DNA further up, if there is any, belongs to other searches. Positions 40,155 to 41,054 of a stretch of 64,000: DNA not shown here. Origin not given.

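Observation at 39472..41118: Tandemly duplicated, translationally coupled two-gene module of unknown function (TA- or defence-like)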

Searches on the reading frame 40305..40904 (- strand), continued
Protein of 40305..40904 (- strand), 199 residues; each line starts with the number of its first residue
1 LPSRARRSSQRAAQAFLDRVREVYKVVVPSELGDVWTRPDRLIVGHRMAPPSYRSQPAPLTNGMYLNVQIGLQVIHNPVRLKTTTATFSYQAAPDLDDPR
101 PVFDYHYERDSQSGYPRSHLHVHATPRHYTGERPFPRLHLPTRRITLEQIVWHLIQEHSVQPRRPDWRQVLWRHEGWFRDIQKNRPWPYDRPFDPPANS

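Call 45: find_homologous_proteins(query=A3, max_evalue=0.001)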
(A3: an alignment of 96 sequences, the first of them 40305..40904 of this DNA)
Query A3 (96 sequences) (199 aa, profile of the alignment): 115 proteins with E <= 0.001 among 2572 candidates.
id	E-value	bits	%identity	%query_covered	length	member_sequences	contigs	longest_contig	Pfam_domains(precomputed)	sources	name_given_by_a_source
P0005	5.6e-46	175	70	100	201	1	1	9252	-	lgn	-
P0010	1.1e-45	174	62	100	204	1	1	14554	-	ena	-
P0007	1.3e-45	173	67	100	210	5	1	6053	-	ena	-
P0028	1.5e-45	173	60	98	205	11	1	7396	-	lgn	-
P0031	1.4e-44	170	58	98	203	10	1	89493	-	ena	-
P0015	1.5e-44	170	72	80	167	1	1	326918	-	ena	-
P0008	3.1e-44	169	67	98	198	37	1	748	-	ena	-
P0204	4.2e-44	168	36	50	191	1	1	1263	-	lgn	-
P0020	5.1e-44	168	61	100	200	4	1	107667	-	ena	-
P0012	6.5e-44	168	73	79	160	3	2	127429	-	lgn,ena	-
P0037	8.3e-44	168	57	100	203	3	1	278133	-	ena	-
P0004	1.3e-43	167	69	99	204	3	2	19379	-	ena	-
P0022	1.3e-43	167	61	99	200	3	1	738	-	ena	-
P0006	3.7e-43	165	77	87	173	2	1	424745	-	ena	-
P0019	4.2e-43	165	60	100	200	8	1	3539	-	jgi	-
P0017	6.2e-43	165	61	99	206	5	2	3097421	-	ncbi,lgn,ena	-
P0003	9.7e-43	164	70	98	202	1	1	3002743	-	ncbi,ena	-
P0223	2.2e-41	160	32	51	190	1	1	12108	-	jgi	jgi:hypothetical protein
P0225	1.2e-40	157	29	64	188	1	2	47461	PF20126.5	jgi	jgi:hypothetical protein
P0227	2.8e-40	156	28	63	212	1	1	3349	PF20126.5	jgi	jgi:hypothetical protein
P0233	7.1e-39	151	29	62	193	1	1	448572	-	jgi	jgi:hypothetical protein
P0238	2.0e-37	147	30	62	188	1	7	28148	-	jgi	jgi:hypothetical protein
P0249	1.8e-29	121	23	95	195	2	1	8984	-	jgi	jgi:hypothetical protein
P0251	1.0e-28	118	23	68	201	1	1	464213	-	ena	-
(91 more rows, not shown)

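Call 48: search_protein_families(library=pfam, proteins=[P0225, P0227, P0121, P0233, P0251, P0238, P0223, P0249, P0204, P0074], max_evalue=1)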
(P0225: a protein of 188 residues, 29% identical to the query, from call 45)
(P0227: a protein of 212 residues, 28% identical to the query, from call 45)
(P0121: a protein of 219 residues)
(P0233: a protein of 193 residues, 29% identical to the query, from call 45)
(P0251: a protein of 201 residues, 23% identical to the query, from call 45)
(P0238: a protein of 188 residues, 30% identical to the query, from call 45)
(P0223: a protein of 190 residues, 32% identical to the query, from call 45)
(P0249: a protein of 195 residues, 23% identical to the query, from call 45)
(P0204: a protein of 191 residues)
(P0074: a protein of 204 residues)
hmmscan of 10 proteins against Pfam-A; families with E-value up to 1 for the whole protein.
P0225 (188 aa): 1 family
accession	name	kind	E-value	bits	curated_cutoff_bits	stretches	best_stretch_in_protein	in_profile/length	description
PF20126.4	TumE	-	4.9e-05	23.7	23.4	1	81-159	19-79/81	Toxin TumE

P0227 (212 aa): 0 families

P0121 (219 aa): 1 family
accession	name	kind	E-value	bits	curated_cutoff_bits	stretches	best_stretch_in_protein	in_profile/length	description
PF20126.4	TumE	-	9.3e-05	22.8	23.4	1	75-141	2-60/81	Toxin TumE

P0233 (193 aa): 1 family
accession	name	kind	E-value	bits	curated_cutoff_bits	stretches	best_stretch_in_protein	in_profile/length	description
PF02604.26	PhdYeFM_antitox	-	0.18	12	29.8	1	15-37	8-31/74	Antitoxin Phd_YefM, type II toxin-antitoxin system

P0251 (201 aa): 2 families
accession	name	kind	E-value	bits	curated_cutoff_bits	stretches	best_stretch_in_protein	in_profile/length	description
PF02367.23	TsaE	-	0.18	12.2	26.6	1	70-110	67-106/128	Threonylcarbamoyl adenosine biosynthesis protein TsaE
PF09603.15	Fib_succ_major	-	0.19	12.4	33.9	1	58-132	48-123/187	Fibrobacter succinogenes major domain (Fib_succ_major)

P0238 (188 aa): 0 families

P0223 (190 aa): 1 family
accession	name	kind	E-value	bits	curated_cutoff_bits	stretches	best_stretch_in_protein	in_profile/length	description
PF12221.13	HflK_N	-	0.11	12.9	22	0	166-188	21-43/44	Bacterial membrane protein N terminal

P0249 (195 aa): 0 families

P0204 (191 aa): 0 families

P0074 (204 aa): 0 families
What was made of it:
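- P0225 scores 23.7 bits against the gathering threshold of 23.4 (call 48).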

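Call 50: search_dna_similar(query=P0121, collection=plasmids, mode=protein, max_evalue=1, max_rows=25)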
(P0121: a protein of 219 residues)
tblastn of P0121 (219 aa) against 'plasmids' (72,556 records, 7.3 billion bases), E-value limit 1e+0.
No match.

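Call 51: search_dna_similar(query=P0225, collection=plasmids, mode=protein, max_evalue=1, max_rows=25)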
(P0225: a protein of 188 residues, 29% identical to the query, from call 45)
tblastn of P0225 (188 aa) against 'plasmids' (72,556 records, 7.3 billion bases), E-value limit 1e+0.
No match.

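Call 52: find_encoding_contigs(protein=P0225, flank=4000, max_places=2)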
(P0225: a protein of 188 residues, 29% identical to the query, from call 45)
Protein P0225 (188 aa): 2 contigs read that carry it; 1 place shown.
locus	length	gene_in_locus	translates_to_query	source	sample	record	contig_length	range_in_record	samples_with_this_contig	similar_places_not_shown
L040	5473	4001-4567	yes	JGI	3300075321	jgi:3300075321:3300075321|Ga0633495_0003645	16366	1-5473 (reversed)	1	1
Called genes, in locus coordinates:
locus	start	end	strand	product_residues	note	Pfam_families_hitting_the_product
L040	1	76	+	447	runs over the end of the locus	PF01401:Peptidase_M2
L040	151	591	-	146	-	-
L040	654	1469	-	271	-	PF23023:Anti-Pycsar_Apyc1, PF00753:Lactamase_B, PF13483:Lactamase_B_3 (weak), PF12706:Lactamase_B_2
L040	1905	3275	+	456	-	PF00772:DnaB, PF03796:DnaB_C, PF13481:AAA_25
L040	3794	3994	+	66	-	-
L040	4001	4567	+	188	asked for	PF20126:TumE (weak)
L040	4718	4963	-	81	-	-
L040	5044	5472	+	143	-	?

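Call 53: find_encoding_contigs(protein=P0233, flank=4000, max_places=2)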
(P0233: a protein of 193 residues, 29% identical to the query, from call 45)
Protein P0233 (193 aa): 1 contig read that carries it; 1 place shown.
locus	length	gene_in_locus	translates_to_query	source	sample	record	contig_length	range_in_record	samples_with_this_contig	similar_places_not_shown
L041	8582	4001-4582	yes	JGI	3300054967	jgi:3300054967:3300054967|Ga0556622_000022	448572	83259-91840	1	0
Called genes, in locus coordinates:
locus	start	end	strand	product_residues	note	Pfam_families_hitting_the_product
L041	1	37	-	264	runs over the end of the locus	-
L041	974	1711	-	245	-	PF01476:LysM (weak)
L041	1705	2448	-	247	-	PF00912:Transgly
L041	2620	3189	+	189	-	-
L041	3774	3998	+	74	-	-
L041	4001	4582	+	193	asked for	-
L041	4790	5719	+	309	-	-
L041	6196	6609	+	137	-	-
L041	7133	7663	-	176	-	-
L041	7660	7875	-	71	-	PF12728:HTH_17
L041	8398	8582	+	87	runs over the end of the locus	PF12728:HTH_17 (weak)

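Call 54: find_encoding_contigs(protein=P0251, flank=4000, max_places=2)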
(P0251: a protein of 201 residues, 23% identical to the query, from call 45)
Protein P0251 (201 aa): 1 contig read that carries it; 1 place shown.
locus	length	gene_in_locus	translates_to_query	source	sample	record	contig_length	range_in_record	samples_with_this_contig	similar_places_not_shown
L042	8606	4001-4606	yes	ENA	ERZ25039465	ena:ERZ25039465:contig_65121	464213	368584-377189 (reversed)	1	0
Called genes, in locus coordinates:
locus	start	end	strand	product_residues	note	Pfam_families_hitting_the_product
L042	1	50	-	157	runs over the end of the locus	-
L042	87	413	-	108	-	-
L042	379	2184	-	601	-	PF00535:Glycos_transf_2, PF14559:TPR_19 (faint)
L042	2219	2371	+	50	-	-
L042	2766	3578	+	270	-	PF04542:Sigma70_r2, PF08281:Sigma70_r4_2 (weak), PF04545:Sigma70_r4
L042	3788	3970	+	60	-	-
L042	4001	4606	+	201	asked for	-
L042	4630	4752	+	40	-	-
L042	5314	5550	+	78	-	PF06429:Flg_bbr_C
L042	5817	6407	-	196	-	-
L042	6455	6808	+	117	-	-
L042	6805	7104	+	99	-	-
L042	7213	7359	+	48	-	-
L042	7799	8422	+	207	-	PF22638:FlgK_D1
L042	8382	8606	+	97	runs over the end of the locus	PF06429:Flg_bbr_C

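Call 71: fold_search(model_id=the predicted structure, library=pdb)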
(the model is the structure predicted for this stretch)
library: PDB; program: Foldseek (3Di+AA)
matches with E <= 10: 524; with E <= 0.001: 0
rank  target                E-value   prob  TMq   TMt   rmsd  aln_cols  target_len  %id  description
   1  9j5j_G                3.1e-01  0.04  0.14  0.07  27.3       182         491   11  Cryo-EM structure of BTN2A1-BTN3A1-BTN3A2 in complex with gdTCR (released 2025-05-21)
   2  3n72_B                3.3e-01  0.11  0.21  0.24  14.2       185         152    6  Crystal Structure of Aha-1 from plasmodium falciparum, PFC0270w (released 2010-07-21)
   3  3msw                  3.7e-01  0.25  0.20  0.26  10.9        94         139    3  Crystal structure of a Protein with unknown function (BF3112) from Bacteroides fragilis NCTC 9343 at 1.90 A resolution (released 2010-06-09)
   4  5v7m                  4.4e-01  0.12  0.19  0.16  13.2       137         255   12  PCNA mutant L126A/I128A Protein Defective in Gene Silencing (released 2018-03-14)
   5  4l6p_A                4.4e-01  0.07  0.15  0.12  15.8       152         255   10  Structure of C22Y Mutant PCNA protein defective in DNA mismatch repair (released 2014-10-01)
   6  5afu_L                4.4e-01  0.06  0.18  0.14  20.1       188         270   12  Cryo-EM structure of dynein tail-dynactin-BICD2N complex (released 2015-03-11)
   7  8ffi_A                5.5e-01  0.11  0.17  0.10  12.9       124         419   10  Structure of tetramerized MapSPARTA upon guide RNA-mediated target DNA binding (released 2023-08-23)
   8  8ifk_A                5.8e-01  0.11  0.16  0.09  10.8        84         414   10  Cryo-EM structure of monomeric SPARTA gRNA-ssDNA target complex (released 2024-01-17)
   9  7dsa_B                5.8e-01  0.08  0.21  0.18  17.9       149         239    9  Crystal structure of actin capping protein in complex with V-1 (space group P62) (released 2021-03-03)
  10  8qlo_A                8.3e-01  0.18  0.21  0.11  10.6        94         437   10  CryoEM structure of the apo SPARTA (BabAgo/TIR-APAZ) complex (released 2024-01-31)
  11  8jr8_B                8.3e-01  0.12  0.17  0.15  10.2        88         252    8  MapSPARTA dimer bound with guide-target (released 2024-09-11)
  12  8u72_B                8.3e-01  0.10  0.16  0.09  11.4        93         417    8  Cryo-EM structure of the SPARTA oligomer with guide RNA and target DNA (released 2024-06-12)
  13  8qlp_A                8.3e-01  0.08  0.16  0.09  11.0       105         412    6  CryoEM structure of the RNA/DNA bound SPARTA (BabAgo/TIR-APAZ) tetrameric complex (released 2024-01-31)
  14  8z92_E                8.3e-01  0.08  0.15  0.09  10.7        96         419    7  Crystal structure of CrtAgo/TIR-APAZ in complex with guide DNA and 16-nt target DNA (released 2025-03-12)
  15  4yfw_A                8.3e-01  0.06  0.14  0.17  15.4       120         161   10  Structural basis of glycan recognition in neonate-specific rotaviruses (released 2015-09-30)
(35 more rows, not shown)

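Call 76: search_dna_similar(query=window:40305-40904:-, collection=phages, mode=protein, max_evalue=1)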
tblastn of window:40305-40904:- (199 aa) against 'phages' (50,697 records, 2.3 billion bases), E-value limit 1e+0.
No match.

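Call 77: find_related_loci(query=A1, collection=viral_contigs, flank=5000)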
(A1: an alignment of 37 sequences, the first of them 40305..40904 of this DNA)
Query A1 (199 aa) in viral_contigs; peptide patterns used: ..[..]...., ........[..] (x = any residue, [..] = any of these).
53 stretches matched a pattern, but none encodes a relative of the query by tblastn (E <= 1e-3).
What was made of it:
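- The family is absent from phage, plasmid and IMG/VR collections (calls 50, 51, 76, 77), so there is no sign of phage interplay.
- Tried and rejected: Searches for the family in phage genomes and IMG/VR contigs found nothing (calls 76, 77).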

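Call 79: search_protein_families(library=ncbifam, alignment_id=A3, max_evalue=0.1)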
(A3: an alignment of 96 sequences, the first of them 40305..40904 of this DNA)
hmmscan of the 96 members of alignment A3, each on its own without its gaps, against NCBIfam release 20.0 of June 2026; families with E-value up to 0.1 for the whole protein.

A. member 1, window:40305-40904:- (199 aa): 0 families

B. families by the number of members that match (of 96 scanned): 16 families
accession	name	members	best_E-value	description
NF045777.1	TumE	4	0.024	toxin TumE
NF050117.1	aa3_CtaC_Actin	1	0.00049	aa3-type cytochrome oxidase subunit II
NF010290.0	PRK13730.1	1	0.01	type-F conjugative transfer system pilin assembly protein TrbC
NF050177.1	TapA_OM_Porphy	1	0.017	TapA/TapC family T9SS-dependent outer membrane protein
NF001543.0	PRK00373.1-2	1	0.022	V-type ATP synthase subunit D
NF000106.1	40850658_otr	1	0.033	oxytetracycline efflux ABC transporter Otr(C) ATP-binding subunit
NF045512.1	PyrPipCarbRedLhpI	1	0.036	bifunctional Delta(1)-pyrroline-2-carboxylate/Delta(1)-piperideine-2-carboxylate reductase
NF009186.0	PRK12534.1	1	0.039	RNA polymerase sigma factor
TIGR02866.1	CoxB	1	0.039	cytochrome c oxidase subunit II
NF005603.0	PRK07340.1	1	0.042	delta(1)-pyrroline-2-carboxylate reductase family protein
NF006767.1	PRK09289.1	1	0.045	riboflavin synthase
TIGR03945.1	PLP_SbnA_fam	1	0.046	2,3-diaminopropionate biosynthesis protein SbnA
NF011716.0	PRK15137.1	1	0.051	deoxyribonuclease I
TIGR00187.1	ribE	1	0.064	riboflavin synthase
NF005493.0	PRK07107.1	1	0.066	IMP dehydrogenase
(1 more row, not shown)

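Call 80: search_protein_families(library=padloc, alignment_id=A3, max_evalue=0.1)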
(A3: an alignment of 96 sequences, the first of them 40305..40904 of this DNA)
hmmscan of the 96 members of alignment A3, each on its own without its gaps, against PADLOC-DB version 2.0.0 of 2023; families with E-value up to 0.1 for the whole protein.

A. member 1, window:40305-40904:- (199 aa): 0 families

B. families by the number of members that match (of 96 scanned): 8 families
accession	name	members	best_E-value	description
PDLC02998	DUF2290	2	0.0053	-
PDLC04652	PDC-M44B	2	0.013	-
PDLC04537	PDC-M24A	1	0.0075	-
PDLC00909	JAB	1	0.016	JAB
PDLC00902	JAB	1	0.024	JAB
PDLC04224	HEC-02B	1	0.024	-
PDLC04277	PDC-M02A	1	0.039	-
PDLC00261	LmuB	1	0.069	AAA ATPase domain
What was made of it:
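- On Known or candidate anti-phage defence systems (PADLOC-DB v2): No family recurs among 96 B-like relatives (call 80).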

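Call 86: find_related_loci(query=A6, collection=metagenome_contigs, flank=3000)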
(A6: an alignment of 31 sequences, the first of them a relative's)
Query A6 (188 aa) in metagenome_contigs; peptide patterns used: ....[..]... (x = any residue, [..] = any of these).
78 stretches matched a pattern; 55 encode a relative of the query (tblastn E <= 1e-3); 55 distinct loci.
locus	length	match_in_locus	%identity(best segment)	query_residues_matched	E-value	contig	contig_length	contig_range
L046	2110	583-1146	78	1-188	8e-106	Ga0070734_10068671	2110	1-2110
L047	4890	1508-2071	79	1-188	7e-100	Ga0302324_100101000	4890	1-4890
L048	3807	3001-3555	78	1-188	1e-99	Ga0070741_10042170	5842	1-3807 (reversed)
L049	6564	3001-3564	75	1-188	2e-98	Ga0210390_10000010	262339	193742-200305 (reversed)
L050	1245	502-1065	77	1-188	4e-106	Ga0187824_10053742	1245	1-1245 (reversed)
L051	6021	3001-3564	74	1-188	1e-97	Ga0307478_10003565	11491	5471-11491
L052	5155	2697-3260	73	1-188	1e-93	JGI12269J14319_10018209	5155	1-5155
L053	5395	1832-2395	75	1-188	2e-91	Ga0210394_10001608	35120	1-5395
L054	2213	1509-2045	75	10-188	7e-95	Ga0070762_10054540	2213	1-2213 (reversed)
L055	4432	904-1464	66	1-188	4e-84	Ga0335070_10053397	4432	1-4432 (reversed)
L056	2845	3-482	75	29-188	5e-85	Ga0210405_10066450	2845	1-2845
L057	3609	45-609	77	1-188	4e-81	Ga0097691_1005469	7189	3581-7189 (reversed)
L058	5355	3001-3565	77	1-188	4e-81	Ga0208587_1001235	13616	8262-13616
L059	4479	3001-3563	73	1-188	3e-81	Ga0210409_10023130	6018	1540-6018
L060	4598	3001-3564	48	1-188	1e-53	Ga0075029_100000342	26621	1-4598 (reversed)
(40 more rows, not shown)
